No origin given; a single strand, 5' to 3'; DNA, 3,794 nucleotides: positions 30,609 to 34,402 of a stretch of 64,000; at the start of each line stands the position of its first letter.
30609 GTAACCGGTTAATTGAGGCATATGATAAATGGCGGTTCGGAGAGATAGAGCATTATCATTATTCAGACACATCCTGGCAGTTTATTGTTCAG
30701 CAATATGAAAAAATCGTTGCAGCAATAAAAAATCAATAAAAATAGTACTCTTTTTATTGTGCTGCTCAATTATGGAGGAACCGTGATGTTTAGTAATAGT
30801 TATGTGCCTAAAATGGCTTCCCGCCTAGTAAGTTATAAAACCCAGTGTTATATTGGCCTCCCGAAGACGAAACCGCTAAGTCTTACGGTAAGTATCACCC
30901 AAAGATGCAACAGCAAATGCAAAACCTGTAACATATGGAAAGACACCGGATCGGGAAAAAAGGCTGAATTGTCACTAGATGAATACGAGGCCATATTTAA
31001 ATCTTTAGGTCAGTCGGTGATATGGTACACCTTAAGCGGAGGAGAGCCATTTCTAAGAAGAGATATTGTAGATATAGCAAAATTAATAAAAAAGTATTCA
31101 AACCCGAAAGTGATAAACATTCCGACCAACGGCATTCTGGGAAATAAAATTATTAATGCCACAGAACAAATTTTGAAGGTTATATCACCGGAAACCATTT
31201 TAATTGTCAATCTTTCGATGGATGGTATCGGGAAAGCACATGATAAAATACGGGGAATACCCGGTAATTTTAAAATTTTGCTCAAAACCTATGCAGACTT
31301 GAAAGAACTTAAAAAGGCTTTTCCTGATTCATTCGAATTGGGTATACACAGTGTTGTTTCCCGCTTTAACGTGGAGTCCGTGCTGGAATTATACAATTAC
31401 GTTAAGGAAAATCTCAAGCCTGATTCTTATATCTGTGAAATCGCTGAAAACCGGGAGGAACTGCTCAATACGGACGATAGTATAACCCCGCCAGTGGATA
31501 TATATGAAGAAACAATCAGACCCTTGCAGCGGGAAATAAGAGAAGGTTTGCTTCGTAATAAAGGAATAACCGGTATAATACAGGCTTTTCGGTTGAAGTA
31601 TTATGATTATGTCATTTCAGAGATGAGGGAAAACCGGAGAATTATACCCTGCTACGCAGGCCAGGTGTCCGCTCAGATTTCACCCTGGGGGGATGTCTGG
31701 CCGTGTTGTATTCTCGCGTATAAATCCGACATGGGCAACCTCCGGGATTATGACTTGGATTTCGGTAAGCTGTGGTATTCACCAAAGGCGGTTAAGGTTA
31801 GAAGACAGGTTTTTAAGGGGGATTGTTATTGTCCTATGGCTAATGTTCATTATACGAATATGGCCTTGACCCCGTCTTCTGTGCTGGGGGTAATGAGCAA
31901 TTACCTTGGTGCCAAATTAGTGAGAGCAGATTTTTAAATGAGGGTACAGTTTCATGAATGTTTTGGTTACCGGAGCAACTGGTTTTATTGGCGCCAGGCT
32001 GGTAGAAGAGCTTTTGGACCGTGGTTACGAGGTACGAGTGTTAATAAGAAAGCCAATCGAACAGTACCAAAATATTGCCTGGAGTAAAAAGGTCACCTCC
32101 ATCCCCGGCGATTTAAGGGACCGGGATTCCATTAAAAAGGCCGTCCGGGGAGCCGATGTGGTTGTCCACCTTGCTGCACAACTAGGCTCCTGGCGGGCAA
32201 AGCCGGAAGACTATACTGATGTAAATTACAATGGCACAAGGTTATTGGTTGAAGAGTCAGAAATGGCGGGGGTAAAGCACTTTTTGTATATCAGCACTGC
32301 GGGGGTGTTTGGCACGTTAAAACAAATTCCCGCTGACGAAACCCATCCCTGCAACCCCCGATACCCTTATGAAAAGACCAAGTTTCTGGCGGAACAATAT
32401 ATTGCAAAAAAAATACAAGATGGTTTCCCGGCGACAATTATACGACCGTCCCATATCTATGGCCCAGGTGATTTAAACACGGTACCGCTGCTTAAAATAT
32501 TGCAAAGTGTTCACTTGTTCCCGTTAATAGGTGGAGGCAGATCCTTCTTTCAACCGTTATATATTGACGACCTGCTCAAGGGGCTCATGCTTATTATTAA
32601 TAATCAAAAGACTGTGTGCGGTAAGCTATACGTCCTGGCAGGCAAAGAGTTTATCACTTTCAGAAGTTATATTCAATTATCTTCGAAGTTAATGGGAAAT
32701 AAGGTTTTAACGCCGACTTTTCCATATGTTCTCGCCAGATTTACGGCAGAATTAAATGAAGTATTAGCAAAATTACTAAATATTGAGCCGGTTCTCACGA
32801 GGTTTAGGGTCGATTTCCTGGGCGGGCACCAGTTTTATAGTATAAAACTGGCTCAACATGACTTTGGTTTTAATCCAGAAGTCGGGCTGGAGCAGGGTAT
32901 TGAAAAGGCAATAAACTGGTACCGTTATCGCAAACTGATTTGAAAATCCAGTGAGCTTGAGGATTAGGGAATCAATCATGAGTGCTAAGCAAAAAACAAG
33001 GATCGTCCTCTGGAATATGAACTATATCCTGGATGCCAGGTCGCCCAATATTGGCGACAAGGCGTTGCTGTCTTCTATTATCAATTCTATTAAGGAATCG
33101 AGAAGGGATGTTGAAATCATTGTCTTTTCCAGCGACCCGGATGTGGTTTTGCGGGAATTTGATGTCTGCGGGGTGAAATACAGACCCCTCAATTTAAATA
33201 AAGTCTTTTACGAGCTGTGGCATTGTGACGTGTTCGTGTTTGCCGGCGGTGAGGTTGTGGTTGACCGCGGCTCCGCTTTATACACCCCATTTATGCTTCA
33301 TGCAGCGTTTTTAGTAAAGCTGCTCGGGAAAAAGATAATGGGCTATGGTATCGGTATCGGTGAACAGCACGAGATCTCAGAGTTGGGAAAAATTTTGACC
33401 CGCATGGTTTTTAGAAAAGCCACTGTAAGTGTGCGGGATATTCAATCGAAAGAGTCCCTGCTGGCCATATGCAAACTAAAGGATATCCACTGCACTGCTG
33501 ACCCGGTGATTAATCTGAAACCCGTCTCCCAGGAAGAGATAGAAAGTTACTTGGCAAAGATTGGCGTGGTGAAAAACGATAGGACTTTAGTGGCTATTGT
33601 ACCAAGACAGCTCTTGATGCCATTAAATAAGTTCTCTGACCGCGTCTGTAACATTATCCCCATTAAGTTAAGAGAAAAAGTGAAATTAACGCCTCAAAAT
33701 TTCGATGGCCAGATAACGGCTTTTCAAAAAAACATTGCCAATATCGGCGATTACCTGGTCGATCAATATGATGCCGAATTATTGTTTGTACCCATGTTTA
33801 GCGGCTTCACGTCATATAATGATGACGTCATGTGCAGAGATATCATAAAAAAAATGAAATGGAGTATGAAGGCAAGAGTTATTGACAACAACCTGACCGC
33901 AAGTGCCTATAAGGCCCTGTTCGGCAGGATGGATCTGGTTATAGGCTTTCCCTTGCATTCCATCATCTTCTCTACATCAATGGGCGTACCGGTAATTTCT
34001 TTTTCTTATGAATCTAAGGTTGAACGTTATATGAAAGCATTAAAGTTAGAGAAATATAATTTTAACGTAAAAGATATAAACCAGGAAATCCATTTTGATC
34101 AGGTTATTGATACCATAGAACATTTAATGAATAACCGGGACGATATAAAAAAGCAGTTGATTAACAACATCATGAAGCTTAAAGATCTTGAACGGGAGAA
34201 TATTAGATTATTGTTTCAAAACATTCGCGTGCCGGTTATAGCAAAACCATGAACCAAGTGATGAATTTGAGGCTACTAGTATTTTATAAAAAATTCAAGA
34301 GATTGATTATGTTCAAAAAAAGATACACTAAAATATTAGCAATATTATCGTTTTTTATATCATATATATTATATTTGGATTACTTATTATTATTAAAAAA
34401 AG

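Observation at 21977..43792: A 21-nt phased direct-repeat motif recurs at four promoters and links the agr-like locus to surface-glycan and membrane-protein genes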

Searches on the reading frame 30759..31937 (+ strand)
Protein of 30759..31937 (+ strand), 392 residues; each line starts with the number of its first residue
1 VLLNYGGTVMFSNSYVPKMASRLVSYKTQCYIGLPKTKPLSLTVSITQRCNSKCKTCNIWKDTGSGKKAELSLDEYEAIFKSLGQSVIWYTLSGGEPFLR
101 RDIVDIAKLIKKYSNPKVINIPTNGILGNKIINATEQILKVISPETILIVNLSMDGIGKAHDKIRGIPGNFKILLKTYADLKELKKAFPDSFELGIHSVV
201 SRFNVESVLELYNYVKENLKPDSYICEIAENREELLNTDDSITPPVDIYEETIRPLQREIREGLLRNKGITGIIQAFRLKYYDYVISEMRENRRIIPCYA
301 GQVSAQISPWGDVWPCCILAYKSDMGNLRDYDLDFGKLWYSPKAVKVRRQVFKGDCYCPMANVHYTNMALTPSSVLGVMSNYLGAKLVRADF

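Call 8: search_protein_families(library=pfam, proteins=[window:30759-31937:+], max_evalue=0.01)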
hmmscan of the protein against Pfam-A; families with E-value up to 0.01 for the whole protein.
window:30759-31937:+ (392 aa): 3 families
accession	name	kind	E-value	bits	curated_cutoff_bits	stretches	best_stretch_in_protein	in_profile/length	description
PF04055.27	Radical_SAM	-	2.6e-14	54.2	29.5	1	44-185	1-140/166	Radical SAM superfamily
PF13186.11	SPASM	-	8.1e-07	29.7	21.5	1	298-356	1-61/67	Iron-sulfur cluster-binding domain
PF13353.11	Fer4_12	-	9.5e-05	23.1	22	1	47-142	12-109/137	4Fe-4S single cluster domain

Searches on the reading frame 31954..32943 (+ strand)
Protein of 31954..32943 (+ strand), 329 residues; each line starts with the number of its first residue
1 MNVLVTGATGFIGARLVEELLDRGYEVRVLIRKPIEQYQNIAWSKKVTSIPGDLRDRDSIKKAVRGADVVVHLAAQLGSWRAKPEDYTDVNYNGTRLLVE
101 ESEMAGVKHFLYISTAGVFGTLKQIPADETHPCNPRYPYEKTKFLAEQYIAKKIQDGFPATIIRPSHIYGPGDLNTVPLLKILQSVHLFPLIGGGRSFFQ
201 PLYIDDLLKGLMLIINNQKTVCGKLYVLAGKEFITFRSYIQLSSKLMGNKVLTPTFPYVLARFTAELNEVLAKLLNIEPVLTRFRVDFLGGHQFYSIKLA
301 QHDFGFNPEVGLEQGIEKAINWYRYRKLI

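Call 8: search_protein_families(library=pfam, proteins=[window:31954-32943:+], max_evalue=0.01)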
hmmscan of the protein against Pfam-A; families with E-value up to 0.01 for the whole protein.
window:31954-32943:+ (329 aa): 10 families
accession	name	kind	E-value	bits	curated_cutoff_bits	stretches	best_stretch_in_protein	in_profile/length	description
PF01370.27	Epimerase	-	1.6e-42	146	20.9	1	3-228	1-239/240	NAD dependent epimerase/dehydratase family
PF16363.11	GDP_Man_Dehyd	-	2.6e-33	116.3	27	1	4-318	1-331/332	GDP-mannose 4,6 dehydratase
PF01073.25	3Beta_HSD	-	5.3e-33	114.7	22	1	4-212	1-226/280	3-beta hydroxysteroid dehydrogenase/isomerase family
PF13460.12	NAD_binding_10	-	3.5e-24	86.1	27.2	1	7-169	1-147/184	NAD(P)H-binding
PF07993.18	NAD_binding_4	-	4.4e-21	75.6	20.1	1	5-170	1-209/258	Male sterility protein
PF04321.23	RmlD_sub_bind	-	1e-17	64.6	27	1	1-177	1-160/287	RmlD substrate binding domain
PF05368.20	NmrA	-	1.6e-16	61.2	27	1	3-115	5-107/298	NmrA-like family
PF02719.21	Polysacc_synt_2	-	1.6e-10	41.1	20.2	1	3-115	1-128/293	Polysaccharide biosynthesis protein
PF00106.31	adh_short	-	5.9e-06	26.3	26.6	1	2-67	2-71/195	short chain dehydrogenase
PF03435.24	Sacchrp_dh_NADP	-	0.00043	21.1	25.1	1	3-76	1-78/129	Saccharopine dehydrogenase NADP binding domain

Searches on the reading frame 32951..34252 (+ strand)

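Call 8: search_protein_families(library=pfam, proteins=[window:32951-34252:+], max_evalue=0.01)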
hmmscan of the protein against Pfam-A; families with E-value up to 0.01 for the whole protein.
window:32951-34252:+ (433 aa): 1 family
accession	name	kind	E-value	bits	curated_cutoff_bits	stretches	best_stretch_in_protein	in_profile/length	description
PF04230.19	PS_pyruv_trans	-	1.3e-31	111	25.3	1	33-355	1-280/280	Polysaccharide pyruvyl transferase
